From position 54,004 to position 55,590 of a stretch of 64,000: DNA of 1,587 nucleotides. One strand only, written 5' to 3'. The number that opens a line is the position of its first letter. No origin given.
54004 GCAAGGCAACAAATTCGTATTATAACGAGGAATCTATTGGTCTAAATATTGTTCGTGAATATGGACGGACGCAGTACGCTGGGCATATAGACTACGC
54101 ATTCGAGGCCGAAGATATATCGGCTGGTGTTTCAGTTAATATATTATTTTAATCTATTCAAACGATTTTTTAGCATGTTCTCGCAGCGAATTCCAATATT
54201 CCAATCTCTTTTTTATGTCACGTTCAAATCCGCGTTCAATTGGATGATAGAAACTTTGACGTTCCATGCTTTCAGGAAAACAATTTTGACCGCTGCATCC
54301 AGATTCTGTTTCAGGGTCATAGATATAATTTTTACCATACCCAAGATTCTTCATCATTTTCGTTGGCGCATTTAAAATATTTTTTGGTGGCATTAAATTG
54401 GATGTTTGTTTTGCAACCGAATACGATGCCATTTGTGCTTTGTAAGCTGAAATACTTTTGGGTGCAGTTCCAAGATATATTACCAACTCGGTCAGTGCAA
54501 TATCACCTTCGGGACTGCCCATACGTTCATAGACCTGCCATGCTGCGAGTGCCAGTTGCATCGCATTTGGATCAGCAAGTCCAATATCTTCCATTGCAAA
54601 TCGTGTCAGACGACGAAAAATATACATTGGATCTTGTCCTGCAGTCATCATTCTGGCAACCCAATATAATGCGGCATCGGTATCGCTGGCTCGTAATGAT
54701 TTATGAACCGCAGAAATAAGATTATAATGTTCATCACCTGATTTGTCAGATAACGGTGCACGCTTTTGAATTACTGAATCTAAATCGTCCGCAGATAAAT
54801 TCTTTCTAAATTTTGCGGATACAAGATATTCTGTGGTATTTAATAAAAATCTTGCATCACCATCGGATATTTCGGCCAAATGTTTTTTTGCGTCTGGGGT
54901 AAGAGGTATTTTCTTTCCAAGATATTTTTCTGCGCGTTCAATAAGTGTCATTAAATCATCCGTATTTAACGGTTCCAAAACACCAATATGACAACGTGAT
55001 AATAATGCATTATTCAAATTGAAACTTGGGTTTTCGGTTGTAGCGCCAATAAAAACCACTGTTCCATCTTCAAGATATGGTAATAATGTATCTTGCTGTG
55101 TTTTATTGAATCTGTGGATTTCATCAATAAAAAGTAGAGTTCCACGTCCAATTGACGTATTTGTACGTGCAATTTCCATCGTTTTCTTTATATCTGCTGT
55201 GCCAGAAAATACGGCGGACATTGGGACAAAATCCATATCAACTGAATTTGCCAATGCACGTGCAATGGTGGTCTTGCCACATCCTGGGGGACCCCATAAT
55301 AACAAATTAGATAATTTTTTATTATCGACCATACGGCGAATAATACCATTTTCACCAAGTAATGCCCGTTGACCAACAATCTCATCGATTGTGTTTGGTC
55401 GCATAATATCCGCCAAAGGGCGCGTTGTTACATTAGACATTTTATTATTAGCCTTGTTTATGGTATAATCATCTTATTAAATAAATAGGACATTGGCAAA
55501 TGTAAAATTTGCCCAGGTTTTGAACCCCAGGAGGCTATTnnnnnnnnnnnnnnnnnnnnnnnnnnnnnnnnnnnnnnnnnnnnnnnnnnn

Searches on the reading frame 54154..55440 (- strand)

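Call 18: search_protein_families(library=pfam, proteins=[window:54154-55440:-], max_evalue=0.001)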
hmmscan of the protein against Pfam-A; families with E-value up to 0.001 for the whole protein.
window:54154-55440:- (428 aa): 20 families
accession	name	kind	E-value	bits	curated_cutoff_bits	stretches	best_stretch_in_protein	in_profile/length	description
PF12002.13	MgsA_C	-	2.2e-59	200.5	27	1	252-416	2-166/167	MgsA AAA+ ATPase C terminal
PF16193.11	AAA_assoc_2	-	4.9e-22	78.4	34.3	1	176-250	3-81/81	AAA C-terminal domain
PF00004.35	AAA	-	5.4e-19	69.4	21.2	1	46-152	1-125/131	ATPase family associated with various cellular activities (AAA)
PF05496.18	RuvB_N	-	1.1e-16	61.4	27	1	13-134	1-120/159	Holliday junction DNA helicase RuvB P-loop domain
PF07728.20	AAA_5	-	3.7e-09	37.1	22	1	45-131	1-98/139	AAA domain (dynein-related subfamily)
PF06068.19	TIP49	-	2.1e-07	30.9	23.8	1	18-90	23-99/347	TIP49 P-loop domain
PF00158.32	Sigma54_activat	-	9.1e-07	29.1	20.2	0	99-137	93-131/168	Sigma-54 interaction domain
PF14532.12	Sigma54_activ_2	-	9.5e-07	29.6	25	1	42-126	20-96/138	Sigma-54 interaction domain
PF01078.27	Mg_chelatase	-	1.1e-06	28.6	20.3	0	45-64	24-43/207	Magnesium chelatase, subunit ChlI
PF13401.12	AAA_22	-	4.9e-06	27.3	27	0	45-73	7-38/130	AAA domain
PF13191.12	AAA_16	-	5.5e-06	27.4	32.6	0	40-70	22-51/167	AAA ATPase domain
PF05673.19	DUF815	-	5.4e-05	22.9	23.8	1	16-113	28-120/249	Protein of unknown function (DUF815)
PF13173.12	AAA_14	-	6.6e-05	23.4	27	1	46-160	5-125/129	AAA domain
PF07724.20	AAA_2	-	0.00014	22.4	27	1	42-129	2-105/166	AAA domain (Cdc48 subfamily)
PF13245.12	AAA_19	-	0.00027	21.5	25.1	0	44-65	12-33/134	AAA domain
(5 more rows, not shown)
